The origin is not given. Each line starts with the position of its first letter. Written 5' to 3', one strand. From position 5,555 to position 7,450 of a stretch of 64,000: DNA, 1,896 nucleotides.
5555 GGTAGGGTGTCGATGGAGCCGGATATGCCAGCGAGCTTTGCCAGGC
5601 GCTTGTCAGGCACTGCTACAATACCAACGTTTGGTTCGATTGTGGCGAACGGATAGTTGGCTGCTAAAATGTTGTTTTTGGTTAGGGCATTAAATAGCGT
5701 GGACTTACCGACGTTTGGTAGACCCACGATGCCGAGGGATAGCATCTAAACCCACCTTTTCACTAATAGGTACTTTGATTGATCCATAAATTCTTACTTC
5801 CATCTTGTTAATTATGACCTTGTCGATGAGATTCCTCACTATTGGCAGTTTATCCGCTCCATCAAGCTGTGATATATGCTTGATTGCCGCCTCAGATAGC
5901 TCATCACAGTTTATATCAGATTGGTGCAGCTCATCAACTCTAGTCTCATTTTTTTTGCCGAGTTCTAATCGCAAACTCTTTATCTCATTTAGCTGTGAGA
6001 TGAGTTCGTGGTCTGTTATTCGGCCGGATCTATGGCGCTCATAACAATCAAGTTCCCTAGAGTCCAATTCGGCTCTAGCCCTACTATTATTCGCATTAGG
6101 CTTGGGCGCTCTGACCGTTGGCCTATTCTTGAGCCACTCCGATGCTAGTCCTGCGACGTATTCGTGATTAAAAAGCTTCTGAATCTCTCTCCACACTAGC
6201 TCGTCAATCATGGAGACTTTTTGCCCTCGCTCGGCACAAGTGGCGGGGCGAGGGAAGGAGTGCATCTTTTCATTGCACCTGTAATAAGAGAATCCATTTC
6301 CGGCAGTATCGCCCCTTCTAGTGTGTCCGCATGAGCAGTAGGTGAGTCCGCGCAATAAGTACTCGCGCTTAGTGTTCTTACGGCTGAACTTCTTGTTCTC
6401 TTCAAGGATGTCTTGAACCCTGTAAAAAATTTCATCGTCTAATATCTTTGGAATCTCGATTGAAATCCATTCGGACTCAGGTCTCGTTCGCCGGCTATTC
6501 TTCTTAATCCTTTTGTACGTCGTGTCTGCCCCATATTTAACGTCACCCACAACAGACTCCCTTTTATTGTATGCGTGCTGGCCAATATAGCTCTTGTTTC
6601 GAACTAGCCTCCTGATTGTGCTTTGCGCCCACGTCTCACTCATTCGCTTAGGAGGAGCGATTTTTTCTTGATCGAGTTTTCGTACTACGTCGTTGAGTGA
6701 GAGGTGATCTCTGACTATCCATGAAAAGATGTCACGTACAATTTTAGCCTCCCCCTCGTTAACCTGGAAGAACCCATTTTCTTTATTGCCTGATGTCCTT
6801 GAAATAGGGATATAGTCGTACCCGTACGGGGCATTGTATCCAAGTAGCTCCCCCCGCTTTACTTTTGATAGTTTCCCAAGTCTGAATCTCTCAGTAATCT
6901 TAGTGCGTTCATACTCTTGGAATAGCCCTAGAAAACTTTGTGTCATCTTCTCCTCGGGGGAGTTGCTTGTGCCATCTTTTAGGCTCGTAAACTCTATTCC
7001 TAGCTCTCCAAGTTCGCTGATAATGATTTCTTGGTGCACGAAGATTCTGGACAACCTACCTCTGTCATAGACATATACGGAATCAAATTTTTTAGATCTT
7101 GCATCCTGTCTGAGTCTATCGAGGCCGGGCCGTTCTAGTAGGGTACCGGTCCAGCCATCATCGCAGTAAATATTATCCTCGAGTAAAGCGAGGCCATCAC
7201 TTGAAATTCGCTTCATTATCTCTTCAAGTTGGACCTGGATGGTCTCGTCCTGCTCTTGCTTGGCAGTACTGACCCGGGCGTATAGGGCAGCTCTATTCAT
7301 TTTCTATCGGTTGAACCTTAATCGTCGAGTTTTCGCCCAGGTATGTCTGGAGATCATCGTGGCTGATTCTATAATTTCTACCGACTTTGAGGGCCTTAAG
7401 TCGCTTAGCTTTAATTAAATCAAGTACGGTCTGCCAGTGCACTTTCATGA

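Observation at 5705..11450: Serine-recombinase island inserted at the 5' end of ychF with envelope-protein cargo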

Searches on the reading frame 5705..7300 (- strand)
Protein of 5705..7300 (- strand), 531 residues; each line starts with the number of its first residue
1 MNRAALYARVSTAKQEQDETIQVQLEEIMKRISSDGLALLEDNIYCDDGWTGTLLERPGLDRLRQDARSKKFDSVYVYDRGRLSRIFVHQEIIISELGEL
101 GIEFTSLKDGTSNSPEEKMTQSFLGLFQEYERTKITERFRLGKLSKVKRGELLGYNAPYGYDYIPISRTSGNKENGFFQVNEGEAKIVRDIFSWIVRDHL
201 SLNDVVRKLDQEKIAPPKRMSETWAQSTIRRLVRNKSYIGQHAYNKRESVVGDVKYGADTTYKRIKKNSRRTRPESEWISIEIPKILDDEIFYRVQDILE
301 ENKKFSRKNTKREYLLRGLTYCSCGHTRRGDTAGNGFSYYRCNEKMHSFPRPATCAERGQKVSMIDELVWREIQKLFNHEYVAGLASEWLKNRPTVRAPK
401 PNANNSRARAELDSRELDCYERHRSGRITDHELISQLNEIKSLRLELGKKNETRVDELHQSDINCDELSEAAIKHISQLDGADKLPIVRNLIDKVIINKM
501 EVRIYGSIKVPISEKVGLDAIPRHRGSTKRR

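Call 4: search_protein_families(library=pfam, proteins=[window:5705-7300:-], max_evalue=0.01)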
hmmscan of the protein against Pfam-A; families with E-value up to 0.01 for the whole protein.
window:5705-7300:- (531 aa): 3 families
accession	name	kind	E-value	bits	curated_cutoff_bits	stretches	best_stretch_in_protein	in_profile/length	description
PF00239.26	Resolvase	-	2.3e-27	96.3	23.3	1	4-151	1-144/145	Resolvase, N terminal domain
PF07508.19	Recombinase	-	4.6e-21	75.4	21.1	1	184-302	3-102/102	Recombinase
PF13408.12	Zn_ribbon_recom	-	9.9e-06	26.3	25.3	1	315-374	1-58/58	Recombinase zinc beta ribbon domain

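Call 7: find_homologous_proteins(query=window:5705-7300:-)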
Query window:5705-7300:- (531 aa): 326 proteins with E <= 0.001 among 8000 candidates; the best 120 are listed.
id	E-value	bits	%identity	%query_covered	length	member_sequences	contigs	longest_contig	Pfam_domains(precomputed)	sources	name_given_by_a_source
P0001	1.7e-133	464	45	98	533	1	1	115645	PF07508.20,PF00239.27,PF13408.13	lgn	-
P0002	9.0e-128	445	44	99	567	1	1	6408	PF07508.20,PF00239.27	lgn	-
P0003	8.5e-127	442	44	99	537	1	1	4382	PF07508.20,PF00239.27,PF13408.13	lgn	-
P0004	6.1e-126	439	43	100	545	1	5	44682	PF07508.20,PF00239.27,PF13408.13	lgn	-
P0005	6.5e-126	439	42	100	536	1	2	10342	PF07508.20,PF00239.27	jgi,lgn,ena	-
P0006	3.0e-125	437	42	100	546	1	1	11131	PF07508.20,PF00239.27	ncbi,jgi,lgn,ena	-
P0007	5.3e-125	436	41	99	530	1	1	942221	PF07508.20,PF00239.27,PF13408.13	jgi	jgi:site-specific DNA recombinase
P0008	1.9e-123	431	42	100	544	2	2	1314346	PF07508.20,PF00239.27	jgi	jgi:site-specific DNA recombinase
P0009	4.1e-123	430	41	100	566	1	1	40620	PF07508.20,PF00239.27,PF13408.13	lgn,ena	-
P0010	5.1e-123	430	41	96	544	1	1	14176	PF07508.20,PF00239.27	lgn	-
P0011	5.5e-123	429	42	100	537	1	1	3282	PF07508.20,PF00239.27,PF13408.13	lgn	-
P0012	9.3e-123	429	42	98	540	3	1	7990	PF07508.20,PF00239.27,PF13408.13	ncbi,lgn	-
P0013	3.0e-122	427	42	99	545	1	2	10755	PF07508.20,PF00239.27,PF13408.13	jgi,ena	-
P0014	2.7e-121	424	42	98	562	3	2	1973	PF07508.20,PF00239.27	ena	-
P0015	4.0e-121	423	41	98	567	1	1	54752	PF07508.20,PF00239.27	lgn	-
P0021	5.5e-120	420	43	96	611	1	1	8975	PF07508.20,PF00239.27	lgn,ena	-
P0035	1.5e-118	415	41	98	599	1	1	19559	PF07508.20,PF00239.27,PF13408.13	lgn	-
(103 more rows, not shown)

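Call 8: find_encoding_contigs(protein=P0001, flank=10000, max_places=3)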
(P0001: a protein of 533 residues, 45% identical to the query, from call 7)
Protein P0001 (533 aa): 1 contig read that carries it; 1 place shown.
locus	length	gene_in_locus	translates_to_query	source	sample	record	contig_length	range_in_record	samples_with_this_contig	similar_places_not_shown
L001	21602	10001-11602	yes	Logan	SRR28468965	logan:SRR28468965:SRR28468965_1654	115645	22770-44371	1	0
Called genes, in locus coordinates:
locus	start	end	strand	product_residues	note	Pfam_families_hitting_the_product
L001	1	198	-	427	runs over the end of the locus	-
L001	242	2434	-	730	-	PF07693:KAP_NTPase, PF13401:AAA_22 (weak)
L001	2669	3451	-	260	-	PF19866:DUF6339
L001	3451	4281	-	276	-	-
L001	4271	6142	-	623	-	-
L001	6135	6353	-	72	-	-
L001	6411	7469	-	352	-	PF00145:DNA_methylase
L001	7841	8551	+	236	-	-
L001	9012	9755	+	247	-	PF13481:AAA_25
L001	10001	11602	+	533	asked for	PF00239:Resolvase, PF13408:Zn_ribbon_recom (faint), PF07508:Recombinase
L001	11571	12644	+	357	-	PF01926:MMR_HSR1, PF02421:FeoB_N, PF06071:YchF-GTPase_C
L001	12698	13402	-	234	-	PF04203:Sortase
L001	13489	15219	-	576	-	PF13354:Beta-lactamase2, PF00144:Beta-lactamase (faint)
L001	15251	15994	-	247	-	PF01479:S4, PF01728:FtsJ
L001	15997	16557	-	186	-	PF08207:EFP_N, PF01132:EFP, PF09285:Elong-fact-P_C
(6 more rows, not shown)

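Call 9: find_encoding_contigs(protein=P0007, flank=10000, max_places=3)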
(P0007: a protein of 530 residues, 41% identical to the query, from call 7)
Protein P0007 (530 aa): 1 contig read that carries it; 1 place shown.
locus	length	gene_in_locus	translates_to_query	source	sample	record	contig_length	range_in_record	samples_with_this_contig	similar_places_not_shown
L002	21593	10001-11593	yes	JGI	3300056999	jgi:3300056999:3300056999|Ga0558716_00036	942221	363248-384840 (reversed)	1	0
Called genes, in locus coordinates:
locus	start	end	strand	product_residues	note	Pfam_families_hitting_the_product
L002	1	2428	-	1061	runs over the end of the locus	PF13641:Glyco_tranf_2_3, PF13506:Glyco_transf_21, PF13632:Glyco_trans_2_3, PF03552:Cellulose_synt, PF00535:Glycos_transf_2, PF13641:Glyco_tranf_2_3, PF13506:Glyco_transf_21, PF13632:Glyco_trans_2_3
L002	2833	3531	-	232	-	PF13240:Zn_Ribbon_1 (weak)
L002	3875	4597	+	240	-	-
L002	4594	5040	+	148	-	-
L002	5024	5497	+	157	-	PF24738:DUF7689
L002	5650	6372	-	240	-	-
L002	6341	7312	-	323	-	PF00565:SNase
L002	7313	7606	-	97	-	-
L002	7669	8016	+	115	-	-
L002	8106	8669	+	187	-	-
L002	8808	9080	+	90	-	-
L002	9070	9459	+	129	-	-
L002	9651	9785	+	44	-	-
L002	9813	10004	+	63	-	PF12728:HTH_17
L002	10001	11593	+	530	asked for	PF00239:Resolvase, PF07508:Recombinase, PF13408:Zn_ribbon_recom (weak)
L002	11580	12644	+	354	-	PF01926:MMR_HSR1, PF02421:FeoB_N (weak), PF06071:YchF-GTPase_C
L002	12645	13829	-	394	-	PF09587:PGA_cap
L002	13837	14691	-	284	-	PF13354:Beta-lactamase2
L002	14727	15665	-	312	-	PF13354:Beta-lactamase2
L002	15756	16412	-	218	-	PF00156:Pribosyltran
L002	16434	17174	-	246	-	PF01479:S4, PF01728:FtsJ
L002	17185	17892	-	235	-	-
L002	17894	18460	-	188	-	PF08207:EFP_N, PF01132:EFP, PF09285:Elong-fact-P_C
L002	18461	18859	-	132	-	-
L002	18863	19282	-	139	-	PF00293:NUDIX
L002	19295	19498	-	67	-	PF01084:Ribosomal_S18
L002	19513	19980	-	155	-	PF00436:SSB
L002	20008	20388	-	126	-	PF01250:Ribosomal_S6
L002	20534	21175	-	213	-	-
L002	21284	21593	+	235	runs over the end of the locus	-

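Call 10: find_encoding_contigs(protein=P0008, flank=10000, max_places=3)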
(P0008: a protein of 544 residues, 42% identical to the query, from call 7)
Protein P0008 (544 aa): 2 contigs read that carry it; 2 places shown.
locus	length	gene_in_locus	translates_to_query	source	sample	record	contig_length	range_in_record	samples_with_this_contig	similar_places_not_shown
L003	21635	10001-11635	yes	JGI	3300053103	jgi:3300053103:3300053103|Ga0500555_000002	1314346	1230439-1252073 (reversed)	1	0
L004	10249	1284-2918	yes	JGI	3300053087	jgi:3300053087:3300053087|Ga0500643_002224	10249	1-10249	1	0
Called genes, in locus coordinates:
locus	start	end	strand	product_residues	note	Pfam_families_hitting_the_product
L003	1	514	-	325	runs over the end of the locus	-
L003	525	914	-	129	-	-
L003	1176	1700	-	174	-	PF06114:Peptidase_M78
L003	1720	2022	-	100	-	PF13744:HTH_37 (weak), PF13560:HTH_31, PF12844:HTH_19 (weak), PF01381:HTH_3, PF13443:HTH_26 (weak)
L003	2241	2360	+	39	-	-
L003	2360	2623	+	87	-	PF13031:DUF3892 (weak)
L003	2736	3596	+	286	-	PF01555:N6_N4_Mtase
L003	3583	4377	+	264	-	PF01555:N6_N4_Mtase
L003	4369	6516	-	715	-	-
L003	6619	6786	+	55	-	-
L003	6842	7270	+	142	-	PF18932:DUF5681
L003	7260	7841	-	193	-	-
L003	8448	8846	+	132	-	-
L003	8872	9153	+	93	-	-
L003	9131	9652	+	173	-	PF21984:DnaD_N, PF13730:HTH_36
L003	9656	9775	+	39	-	-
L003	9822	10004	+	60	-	PF12728:HTH_17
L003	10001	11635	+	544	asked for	PF00239:Resolvase, PF07508:Recombinase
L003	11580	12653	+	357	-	PF01926:MMR_HSR1, PF02421:FeoB_N, PF06071:YchF-GTPase_C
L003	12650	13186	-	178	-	-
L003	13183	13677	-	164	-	-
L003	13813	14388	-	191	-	PF14470:bPH_3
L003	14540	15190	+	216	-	PF00027:cNMP_binding, PF13545:HTH_Crp_2, PF00325:Crp (weak)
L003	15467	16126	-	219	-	PF00156:Pribosyltran (weak)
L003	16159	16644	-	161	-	-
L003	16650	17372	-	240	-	PF01479:S4, PF01728:FtsJ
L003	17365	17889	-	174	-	PF13563:2_5_RNA_ligase2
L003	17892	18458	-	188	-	PF08207:EFP_N, PF01132:EFP, PF09285:Elong-fact-P_C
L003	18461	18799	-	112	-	-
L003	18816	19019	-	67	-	PF01084:Ribosomal_S18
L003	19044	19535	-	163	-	PF00436:SSB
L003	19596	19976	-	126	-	PF01250:Ribosomal_S6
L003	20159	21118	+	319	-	PF00294:PfkB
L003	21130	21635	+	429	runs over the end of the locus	PF05221:AdoHcyase, PF02826:2-Hacid_dh_C (weak), PF00670:AdoHcyase_NAD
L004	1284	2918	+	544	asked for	PF00239:Resolvase, PF07508:Recombinase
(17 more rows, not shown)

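Call 22: find_related_loci(query=A1, collection=metagenome_contigs, flank=10000)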
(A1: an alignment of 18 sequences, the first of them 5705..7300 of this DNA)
Query A1 (531 aa) in metagenome_contigs; peptide patterns used: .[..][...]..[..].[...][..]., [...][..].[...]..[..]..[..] (x = any residue, [..] = any of these).
509 stretches matched a pattern; 482 encode a relative of the query (tblastn E <= 1e-3); the best 80 are kept; 79 distinct loci.
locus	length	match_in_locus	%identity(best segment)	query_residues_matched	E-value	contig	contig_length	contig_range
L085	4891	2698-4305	42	1-531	2e-131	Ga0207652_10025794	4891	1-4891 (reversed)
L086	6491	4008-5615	42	1-531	2e-130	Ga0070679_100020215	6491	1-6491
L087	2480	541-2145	42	3-531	5e-137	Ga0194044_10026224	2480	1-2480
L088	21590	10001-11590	43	1-520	4e-127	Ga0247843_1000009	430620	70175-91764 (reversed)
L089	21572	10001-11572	41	1-521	3e-127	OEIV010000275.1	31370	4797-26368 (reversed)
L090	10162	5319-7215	42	1-520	5e-127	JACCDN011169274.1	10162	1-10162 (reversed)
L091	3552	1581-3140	41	1-516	9e-131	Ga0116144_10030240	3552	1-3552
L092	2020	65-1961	42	1-520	1e-135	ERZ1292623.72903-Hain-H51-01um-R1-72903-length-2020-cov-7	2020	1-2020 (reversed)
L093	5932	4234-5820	42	1-526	7e-126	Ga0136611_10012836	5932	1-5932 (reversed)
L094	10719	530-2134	42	1-526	2e-125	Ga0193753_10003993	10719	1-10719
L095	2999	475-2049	40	1-525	6e-130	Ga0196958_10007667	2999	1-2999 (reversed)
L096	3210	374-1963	42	1-520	3e-129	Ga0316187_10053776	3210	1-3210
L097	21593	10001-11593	41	1-531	3e-124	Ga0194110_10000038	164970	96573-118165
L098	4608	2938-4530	41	1-531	1e-125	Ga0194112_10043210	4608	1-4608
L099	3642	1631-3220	42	1-520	6e-127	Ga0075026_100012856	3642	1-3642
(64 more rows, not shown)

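Call 23: find_related_loci(query=A1, collection=viral_contigs, flank=10000)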
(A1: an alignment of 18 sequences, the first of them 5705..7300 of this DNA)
Query A1 (531 aa) in viral_contigs; peptide patterns used: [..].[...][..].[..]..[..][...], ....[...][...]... (x = any residue, [..] = any of these).
51 stretches matched a pattern, but none encodes a relative of the query by tblastn (E <= 1e-3).

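Call 38: search_protein_families(library=phrogs, proteins=[window:5705-7300:-], max_evalue=0.01)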
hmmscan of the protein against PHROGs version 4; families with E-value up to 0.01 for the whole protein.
window:5705-7300:- (531 aa): 4 families
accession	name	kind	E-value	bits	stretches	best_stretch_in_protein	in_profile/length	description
phrog_95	-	integration and excision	4.9e-83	280.8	1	1-503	87-561/651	integrase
phrog_125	-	DNA, RNA and nucleotide metabolism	2.7e-29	103.5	1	1-253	19-220/254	DNA invertase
phrog_6620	-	integration and excision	0.0003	21.4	1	3-124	57-169/201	transposase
phrog_7701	-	DNA, RNA and nucleotide metabolism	0.0064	17.8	0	223-245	48-70/137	DNA invertase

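Call 45: find_encoding_contigs(protein=P0002, flank=10000, max_places=3)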
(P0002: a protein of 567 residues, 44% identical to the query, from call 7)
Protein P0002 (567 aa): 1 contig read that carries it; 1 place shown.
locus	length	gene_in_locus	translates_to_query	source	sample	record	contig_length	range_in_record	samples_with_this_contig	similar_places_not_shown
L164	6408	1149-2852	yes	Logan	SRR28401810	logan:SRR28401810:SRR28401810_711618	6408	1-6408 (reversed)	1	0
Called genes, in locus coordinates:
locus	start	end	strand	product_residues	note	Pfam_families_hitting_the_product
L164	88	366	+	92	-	-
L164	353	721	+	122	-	-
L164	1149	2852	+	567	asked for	PF00239:Resolvase, PF07508:Recombinase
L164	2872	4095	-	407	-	-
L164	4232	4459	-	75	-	PF13551:HTH_29 (weak)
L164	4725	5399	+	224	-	-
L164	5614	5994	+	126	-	-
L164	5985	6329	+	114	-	-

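Call 46: find_encoding_contigs(protein=P0021, flank=10000, max_places=3)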
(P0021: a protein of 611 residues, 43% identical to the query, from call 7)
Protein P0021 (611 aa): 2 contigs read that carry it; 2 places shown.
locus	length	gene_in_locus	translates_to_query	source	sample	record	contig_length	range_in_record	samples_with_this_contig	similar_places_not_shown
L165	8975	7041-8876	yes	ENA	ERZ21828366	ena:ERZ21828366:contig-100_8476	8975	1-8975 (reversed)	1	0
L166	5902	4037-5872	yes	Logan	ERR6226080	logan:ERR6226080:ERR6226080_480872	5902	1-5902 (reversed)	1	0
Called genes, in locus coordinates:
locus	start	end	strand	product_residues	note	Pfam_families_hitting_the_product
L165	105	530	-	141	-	-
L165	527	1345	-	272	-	-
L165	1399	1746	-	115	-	PF07659:DUF1599 (faint)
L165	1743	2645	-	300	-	PF13730:HTH_36 (faint)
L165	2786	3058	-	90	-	-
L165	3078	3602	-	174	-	PF04307:YdjM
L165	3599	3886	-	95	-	-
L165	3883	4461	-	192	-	PF04471:Mrr_cat, PF22722:NA-iREase1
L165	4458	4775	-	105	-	-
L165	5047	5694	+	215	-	PF13560:HTH_31, PF01381:HTH_3, PF00717:Peptidase_S24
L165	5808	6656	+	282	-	PF02661:Fic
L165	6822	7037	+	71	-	-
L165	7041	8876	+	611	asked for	PF00239:Resolvase, PF07508:Recombinase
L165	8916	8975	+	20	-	?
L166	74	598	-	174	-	PF04307:YdjM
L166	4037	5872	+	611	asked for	PF00239:Resolvase, PF07508:Recombinase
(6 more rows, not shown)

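Call 47: find_encoding_contigs(protein=P0035, flank=10000, max_places=3)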
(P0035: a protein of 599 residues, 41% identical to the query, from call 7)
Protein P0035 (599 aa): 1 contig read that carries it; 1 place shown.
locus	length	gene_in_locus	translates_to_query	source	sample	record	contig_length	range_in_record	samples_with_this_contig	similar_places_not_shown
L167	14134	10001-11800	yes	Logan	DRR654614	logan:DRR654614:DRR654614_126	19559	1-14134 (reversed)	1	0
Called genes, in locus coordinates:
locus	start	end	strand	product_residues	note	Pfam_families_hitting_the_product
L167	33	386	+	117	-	-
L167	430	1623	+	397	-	-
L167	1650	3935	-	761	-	PF10412:TrwB_AAD_bind (faint), PF01935:DUF87 (weak)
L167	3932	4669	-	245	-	PF04492:Phage_rep_O, PF13545:HTH_Crp_2 (weak)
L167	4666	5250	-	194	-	-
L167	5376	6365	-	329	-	PF01555:N6_N4_Mtase, PF01170:UPF0020 (weak)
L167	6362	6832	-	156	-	PF04471:Mrr_cat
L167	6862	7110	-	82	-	PF13560:HTH_31 (weak)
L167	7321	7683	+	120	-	PF13560:HTH_31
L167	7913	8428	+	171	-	-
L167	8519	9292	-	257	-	PF01555:N6_N4_Mtase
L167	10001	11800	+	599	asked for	PF00239:Resolvase, PF07508:Recombinase, PF13408:Zn_ribbon_recom (faint)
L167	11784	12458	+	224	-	-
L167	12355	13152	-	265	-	PF09509:Hypoth_Ymh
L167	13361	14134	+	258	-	?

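Call 55: search_solved_structures(query=window:5705-7300:-, max_evalue=0.001)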
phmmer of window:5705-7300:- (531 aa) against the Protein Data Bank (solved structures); distinct sequences matched with E-value up to 0.001: 10.
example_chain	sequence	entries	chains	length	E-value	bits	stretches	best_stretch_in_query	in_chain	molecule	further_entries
3bvp_A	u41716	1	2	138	1.4e-11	47.1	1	3-132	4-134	TP901-1 Integrase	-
4m6f_A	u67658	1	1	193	6.1e-08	35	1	47-153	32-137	DNA-invertase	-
3uj3_X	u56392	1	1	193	6.2e-08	35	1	47-153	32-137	DNA-invertase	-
3g13_A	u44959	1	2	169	1.1e-05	27.6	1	3-158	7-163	Putative conjugative transposon recombinase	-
9u2s_A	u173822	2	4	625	1.2e-05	27.4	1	55-169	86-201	Integrase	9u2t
9teh_A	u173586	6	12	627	1.3e-05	27.4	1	55-169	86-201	Integrase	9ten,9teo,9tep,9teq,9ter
9ibl_B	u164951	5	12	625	1.3e-05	27.4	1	55-169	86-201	Integrase | PhiC31 integrase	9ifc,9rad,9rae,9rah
4bqq_A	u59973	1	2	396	5.1e-05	25.4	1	55-170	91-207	INTEGRASE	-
1gdt_A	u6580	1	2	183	6.8e-05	24.9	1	7-156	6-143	PROTEIN (GAMMA DELTA RESOLVASE)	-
1gdr_A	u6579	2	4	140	0.0002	23.4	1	7-150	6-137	GAMMA DELTA-RESOLVASE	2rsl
